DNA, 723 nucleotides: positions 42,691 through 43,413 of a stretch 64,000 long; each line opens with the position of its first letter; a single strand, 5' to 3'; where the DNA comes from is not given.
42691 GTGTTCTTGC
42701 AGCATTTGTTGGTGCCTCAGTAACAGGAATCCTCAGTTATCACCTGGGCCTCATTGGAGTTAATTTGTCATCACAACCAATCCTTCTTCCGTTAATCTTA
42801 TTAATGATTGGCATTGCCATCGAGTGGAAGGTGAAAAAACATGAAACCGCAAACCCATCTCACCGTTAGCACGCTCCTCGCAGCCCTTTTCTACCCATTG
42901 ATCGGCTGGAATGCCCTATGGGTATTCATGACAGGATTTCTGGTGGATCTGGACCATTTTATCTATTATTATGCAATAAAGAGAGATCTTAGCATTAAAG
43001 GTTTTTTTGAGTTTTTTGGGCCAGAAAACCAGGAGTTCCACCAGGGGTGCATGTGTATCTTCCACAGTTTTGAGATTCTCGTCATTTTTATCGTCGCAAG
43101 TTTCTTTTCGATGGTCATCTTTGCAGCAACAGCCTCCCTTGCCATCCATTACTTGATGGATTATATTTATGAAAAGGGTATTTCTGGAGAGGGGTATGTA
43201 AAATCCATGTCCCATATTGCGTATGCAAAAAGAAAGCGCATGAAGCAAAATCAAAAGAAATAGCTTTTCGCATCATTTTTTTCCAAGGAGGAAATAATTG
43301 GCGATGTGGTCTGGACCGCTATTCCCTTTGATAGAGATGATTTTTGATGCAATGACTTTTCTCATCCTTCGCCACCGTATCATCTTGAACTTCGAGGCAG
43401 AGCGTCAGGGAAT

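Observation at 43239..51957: Lower-GC segment of about 8.5 kb bracketed by 108-nt direct repeats, carrying an S8 subtilase giant protein, a membrane protein and a sequon-rich giant secreted protein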

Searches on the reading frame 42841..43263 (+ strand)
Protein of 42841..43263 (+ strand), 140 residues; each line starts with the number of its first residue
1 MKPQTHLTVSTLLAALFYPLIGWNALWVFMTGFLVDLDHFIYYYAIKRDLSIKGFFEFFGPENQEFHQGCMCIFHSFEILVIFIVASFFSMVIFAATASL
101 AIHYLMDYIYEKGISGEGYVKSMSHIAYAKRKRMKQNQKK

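Call 9: search_protein_families(library=pfam, proteins=[window:42841-43263:+], max_evalue=0.01)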
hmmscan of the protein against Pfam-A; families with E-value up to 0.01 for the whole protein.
window:42841-43263:+ (140 aa): 1 family
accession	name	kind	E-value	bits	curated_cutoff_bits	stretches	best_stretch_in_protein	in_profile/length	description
PF04307.19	YdjM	-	0.0002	21.3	29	1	1-114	1-113/176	YdjM inner membrane protein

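Call 13: find_encoding_contigs(protein=window:42841-43263:+, flank=10000, max_places=10)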
Protein window:42841-43263:+ (140 aa): 23 contigs read that carry it; 10 places shown.
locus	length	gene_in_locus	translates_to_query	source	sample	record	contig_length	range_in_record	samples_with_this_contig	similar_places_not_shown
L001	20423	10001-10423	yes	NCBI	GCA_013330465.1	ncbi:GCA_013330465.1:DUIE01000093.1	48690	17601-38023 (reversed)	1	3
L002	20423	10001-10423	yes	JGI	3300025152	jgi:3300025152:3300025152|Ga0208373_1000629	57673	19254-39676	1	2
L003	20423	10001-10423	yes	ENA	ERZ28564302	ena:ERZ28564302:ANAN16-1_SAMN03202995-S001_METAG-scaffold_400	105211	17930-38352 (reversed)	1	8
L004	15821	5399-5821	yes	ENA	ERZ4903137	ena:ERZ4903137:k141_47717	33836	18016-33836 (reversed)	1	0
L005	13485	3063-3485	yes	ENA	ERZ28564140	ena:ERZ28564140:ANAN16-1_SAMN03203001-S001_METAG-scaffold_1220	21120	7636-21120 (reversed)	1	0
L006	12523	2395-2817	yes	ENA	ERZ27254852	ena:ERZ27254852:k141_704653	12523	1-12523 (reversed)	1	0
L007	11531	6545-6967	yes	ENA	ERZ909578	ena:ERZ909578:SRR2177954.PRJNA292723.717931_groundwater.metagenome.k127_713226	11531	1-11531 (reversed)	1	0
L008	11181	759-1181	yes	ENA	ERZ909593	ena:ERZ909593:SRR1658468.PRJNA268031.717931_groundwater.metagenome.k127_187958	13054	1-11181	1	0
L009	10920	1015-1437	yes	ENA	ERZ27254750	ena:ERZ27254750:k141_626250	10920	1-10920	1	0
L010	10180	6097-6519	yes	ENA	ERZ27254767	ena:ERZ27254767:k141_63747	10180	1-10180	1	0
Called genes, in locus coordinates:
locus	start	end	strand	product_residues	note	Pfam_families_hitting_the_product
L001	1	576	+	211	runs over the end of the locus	PF00834:Ribul_P_3_epim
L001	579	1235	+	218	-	PF00923:TAL_FSA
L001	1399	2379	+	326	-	PF03320:FBPase_glpX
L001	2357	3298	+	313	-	PF01791:DeoC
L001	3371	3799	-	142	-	PF01797:Y1_Tnp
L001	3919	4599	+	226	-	PF00535:Glycos_transf_2, PF10111:Glyco_tranf_2_2 (weak), PF13641:Glyco_tranf_2_3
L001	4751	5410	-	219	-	PF13489:Methyltransf_23 (faint), PF13847:Methyltransf_31, PF08241:Methyltransf_11, PF08242:Methyltransf_12, PF13649:Methyltransf_25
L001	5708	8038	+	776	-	PF09586:YfhO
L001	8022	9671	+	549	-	-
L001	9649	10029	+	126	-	-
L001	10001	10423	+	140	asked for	-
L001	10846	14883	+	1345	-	PF00082:Peptidase_S8, PF00561:Abhydrolase_1 (faint)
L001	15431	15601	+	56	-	-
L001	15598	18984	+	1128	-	PF07705:CARDB (weak), PF05345:He_PIG, PF24517:CBM96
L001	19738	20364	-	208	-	-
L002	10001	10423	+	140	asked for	-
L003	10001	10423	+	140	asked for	-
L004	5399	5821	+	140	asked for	-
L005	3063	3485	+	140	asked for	-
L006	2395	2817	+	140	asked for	-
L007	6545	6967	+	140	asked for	-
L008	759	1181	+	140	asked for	-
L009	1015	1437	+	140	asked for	-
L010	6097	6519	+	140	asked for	-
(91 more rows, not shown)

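Call 15: find_homologous_proteins(query=window:42841-43263:+, max_evalue=0.001)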
Query window:42841-43263:+ (140 aa): 1 proteins with E <= 0.001 among 10 candidates.
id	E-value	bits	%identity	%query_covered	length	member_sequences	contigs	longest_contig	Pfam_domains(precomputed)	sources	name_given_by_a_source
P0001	4.1e-88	311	99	100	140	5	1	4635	-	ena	-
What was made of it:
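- On Integrative mobile element with att repeats: The repeat does carry the 3' end of the 140-aa gene, but that gene has no homolog outside this population (call 15).
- The target gene has no homologs, so it is a poor conserved att target (call 15).
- Tried and rejected: Homolog search with the 140-aa YdjM-like protein returned only the protein itself (call 15).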

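Call 45: find_encoding_contigs(protein=P0001, flank=10000, max_places=6)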
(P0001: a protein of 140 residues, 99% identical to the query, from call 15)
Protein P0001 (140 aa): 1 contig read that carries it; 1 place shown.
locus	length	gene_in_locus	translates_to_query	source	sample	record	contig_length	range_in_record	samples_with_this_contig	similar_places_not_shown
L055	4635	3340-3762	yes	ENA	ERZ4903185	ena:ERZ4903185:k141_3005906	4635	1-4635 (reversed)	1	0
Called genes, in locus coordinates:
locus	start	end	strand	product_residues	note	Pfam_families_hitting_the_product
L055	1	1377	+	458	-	?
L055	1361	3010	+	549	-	-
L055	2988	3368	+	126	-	-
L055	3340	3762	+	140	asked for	-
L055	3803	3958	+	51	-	-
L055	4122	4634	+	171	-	?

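Call 58: search_protein_families(library=ncbifam, proteins=[window:42841-43263:+], max_evalue=0.01)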
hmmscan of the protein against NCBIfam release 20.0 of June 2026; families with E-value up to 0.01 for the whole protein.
window:42841-43263:+ (140 aa): 0 families

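Call 59: search_protein_families(library=phrogs, proteins=[window:42841-43263:+], max_evalue=0.01)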
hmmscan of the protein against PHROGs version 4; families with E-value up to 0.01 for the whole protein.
window:42841-43263:+ (140 aa): 0 families
